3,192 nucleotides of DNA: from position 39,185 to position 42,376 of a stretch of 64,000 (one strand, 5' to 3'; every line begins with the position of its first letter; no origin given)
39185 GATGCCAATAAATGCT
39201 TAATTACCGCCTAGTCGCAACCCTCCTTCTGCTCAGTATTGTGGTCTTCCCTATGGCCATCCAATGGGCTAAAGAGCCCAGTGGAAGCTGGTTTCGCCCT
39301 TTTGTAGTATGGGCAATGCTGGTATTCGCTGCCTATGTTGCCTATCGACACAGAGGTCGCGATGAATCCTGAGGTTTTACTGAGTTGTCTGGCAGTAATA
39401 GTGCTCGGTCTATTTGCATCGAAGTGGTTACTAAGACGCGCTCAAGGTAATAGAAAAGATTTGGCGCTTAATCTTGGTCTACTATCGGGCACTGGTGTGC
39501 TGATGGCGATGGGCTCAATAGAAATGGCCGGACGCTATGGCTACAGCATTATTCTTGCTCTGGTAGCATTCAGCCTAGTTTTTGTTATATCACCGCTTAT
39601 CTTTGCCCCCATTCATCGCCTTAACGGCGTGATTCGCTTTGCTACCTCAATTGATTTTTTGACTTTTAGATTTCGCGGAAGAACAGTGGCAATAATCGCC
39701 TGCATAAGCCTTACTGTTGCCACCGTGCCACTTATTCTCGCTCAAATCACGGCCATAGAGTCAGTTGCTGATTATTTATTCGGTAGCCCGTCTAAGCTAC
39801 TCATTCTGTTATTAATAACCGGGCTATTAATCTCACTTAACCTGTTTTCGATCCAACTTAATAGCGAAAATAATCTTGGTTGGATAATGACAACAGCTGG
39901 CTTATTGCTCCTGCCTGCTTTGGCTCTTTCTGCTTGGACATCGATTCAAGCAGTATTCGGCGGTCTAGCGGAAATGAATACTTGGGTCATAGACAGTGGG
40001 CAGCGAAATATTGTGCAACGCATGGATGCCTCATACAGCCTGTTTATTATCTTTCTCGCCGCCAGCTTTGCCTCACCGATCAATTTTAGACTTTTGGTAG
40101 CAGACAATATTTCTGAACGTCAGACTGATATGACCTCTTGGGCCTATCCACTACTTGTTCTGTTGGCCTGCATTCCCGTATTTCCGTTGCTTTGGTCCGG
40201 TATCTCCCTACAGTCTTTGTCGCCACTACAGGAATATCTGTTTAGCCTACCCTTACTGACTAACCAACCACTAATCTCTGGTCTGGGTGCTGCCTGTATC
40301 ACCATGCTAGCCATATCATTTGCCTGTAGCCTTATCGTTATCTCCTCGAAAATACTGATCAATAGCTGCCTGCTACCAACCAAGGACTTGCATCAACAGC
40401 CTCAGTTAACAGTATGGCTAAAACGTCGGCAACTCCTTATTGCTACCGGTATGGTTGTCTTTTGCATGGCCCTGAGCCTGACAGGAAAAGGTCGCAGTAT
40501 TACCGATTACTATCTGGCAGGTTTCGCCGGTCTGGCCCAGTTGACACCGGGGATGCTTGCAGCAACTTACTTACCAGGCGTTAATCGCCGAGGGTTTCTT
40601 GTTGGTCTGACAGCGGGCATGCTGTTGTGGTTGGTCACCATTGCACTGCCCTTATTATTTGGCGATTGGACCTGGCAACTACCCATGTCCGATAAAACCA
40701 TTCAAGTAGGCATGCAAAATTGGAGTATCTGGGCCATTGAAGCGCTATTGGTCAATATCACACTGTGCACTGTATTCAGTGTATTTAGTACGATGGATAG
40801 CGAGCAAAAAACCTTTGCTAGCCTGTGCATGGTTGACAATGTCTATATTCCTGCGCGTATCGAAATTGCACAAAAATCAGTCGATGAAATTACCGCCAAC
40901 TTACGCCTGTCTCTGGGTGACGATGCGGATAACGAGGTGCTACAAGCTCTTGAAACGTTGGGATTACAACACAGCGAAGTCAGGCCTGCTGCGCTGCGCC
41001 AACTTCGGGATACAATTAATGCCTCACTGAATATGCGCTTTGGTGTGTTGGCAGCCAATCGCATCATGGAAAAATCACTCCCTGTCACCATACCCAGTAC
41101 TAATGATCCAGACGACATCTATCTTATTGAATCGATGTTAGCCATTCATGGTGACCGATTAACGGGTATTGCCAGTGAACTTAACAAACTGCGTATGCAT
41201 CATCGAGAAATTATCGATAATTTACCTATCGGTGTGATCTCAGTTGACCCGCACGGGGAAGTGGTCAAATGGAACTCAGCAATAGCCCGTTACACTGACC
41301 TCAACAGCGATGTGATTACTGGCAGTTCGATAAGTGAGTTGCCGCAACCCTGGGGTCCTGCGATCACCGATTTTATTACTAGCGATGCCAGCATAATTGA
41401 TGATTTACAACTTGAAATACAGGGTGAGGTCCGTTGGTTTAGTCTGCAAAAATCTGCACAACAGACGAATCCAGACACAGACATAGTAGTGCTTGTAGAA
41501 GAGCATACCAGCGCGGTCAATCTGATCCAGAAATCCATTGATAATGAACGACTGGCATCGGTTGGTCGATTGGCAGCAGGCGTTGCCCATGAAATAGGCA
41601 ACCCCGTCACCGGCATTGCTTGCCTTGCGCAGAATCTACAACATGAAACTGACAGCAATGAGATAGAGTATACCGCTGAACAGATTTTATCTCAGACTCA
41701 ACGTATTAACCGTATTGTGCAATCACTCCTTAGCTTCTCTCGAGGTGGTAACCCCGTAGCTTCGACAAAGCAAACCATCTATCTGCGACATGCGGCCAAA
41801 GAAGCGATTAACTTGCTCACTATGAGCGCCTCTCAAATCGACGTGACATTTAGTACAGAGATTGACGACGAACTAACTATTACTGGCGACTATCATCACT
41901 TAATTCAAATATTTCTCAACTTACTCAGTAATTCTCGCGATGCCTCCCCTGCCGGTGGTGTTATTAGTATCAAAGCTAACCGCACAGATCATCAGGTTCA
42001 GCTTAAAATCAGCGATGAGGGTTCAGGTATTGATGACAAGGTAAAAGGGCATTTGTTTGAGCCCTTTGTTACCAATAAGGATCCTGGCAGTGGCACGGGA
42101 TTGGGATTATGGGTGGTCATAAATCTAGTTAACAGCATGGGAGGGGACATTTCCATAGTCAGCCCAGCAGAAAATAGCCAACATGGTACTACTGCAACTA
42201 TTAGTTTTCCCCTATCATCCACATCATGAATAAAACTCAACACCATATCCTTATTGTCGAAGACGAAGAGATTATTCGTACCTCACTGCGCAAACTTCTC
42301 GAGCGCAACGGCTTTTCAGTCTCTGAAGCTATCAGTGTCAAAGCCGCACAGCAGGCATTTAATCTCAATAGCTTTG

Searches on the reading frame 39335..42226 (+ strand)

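Call 3: search_protein_families(library=pfam, proteins=[window:39335-42226:+], max_evalue=0.01)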
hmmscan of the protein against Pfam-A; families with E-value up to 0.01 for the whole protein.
window:39335-42226:+ (964 aa): 6 families
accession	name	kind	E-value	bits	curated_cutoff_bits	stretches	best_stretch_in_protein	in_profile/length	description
PF02518.31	HATPase_c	-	2.8e-22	79.7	26.4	1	851-961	1-110/111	Histidine kinase-, DNA gyrase B-, and HSP90-like ATPase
PF00512.31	HisKA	-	3.8e-12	46.5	26.9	1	744-805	3-64/66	His Kinase A (phospho-acceptor) domain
PF00989.32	PAS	-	1.9e-06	28.3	22.6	1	624-669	4-49/113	PAS fold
PF13581.12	HATPase_c_2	-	0.0031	18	27.4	1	862-935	42-112/127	Histidine kinase-like ATPase domain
PF13188.13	PAS_8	-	0.0048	17.2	21.8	0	623-670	3-47/65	PAS domain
PF08448.16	PAS_4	-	0.0053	17.4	23.1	1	628-707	2-86/110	PAS fold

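Call 4: search_protein_families(library=ncbifam, proteins=[window:39335-42226:+], max_evalue=0.01)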
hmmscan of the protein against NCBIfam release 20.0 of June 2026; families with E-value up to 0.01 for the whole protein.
window:39335-42226:+ (964 aa): 83 families (the best 25 are shown)
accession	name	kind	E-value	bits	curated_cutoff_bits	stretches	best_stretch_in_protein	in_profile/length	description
NF008468.0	PRK11360.1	equivalog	4.2e-60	203.8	646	1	612-962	259-610/616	two-component system sensor histidine kinase AtoS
NF046044.1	PnpS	equivalog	1.7e-39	136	400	1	576-959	11-390/390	two-component system histidine kinase PnpS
NF007688.0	PRK10364.1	equivalog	7.1e-39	133.8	479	1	731-961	228-452/460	two-component system sensor histidine kinase ZraS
NF053867.1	SprKinKinDBac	equivalog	4.4e-36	124.4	775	1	737-962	280-499/500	sporulation kinase KinD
NF010411.0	PRK13837.1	equivalog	1.3e-33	116.1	647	1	735-962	442-677/828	two-component system VirA-like sensor kinase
NF047497.1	HK_LIC_12097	equivalog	9.6e-33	113.4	500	1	715-960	122-366/367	LIC_12097 family sensor histidine kinase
NF008312.0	PRK11100.1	equivalog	1.6e-29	103.1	356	1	743-960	256-474/477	two-component system sensor histidine kinase CreC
NF052574.1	HisKinEspCMyxo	equivalog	1.5e-27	96.1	1200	1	714-959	388-636/785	serine histidine kinase EspC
NF033092.0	HK_WalK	equivalog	6.2e-27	94.4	725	1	618-959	255-593/594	cell wall metabolism sensor histidine kinase WalK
TIGR02966.1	phoR_proteo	equivalog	6.3e-27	94.5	334.2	1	622-946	7-324/333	phosphate regulon sensor histidine kinase PhoR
NF038348.1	T2SS_HK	subfamily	3.9e-26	91.6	450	2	767-960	387-573/574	histidine kinase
NF040750.1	tetrathio_HK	equivalog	1.2e-25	90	750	1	737-955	332-553/555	tetrathionate respiration histidine kinase TtrS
NF047794.1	HisKinPtgB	equivalog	2.7e-25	88.7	1000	1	734-944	433-642/656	two-component system sensor histidine kinase PgtB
NF046020.1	HisKinCckABruc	equivalog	4.6e-25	87.6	1000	1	697-959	433-706/868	cell cycle histidine kinase CckA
NF052573.1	HisKinEspAMyxo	equivalog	1.1e-24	86.5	1400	1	720-944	360-598/755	serine histidine kinase EspA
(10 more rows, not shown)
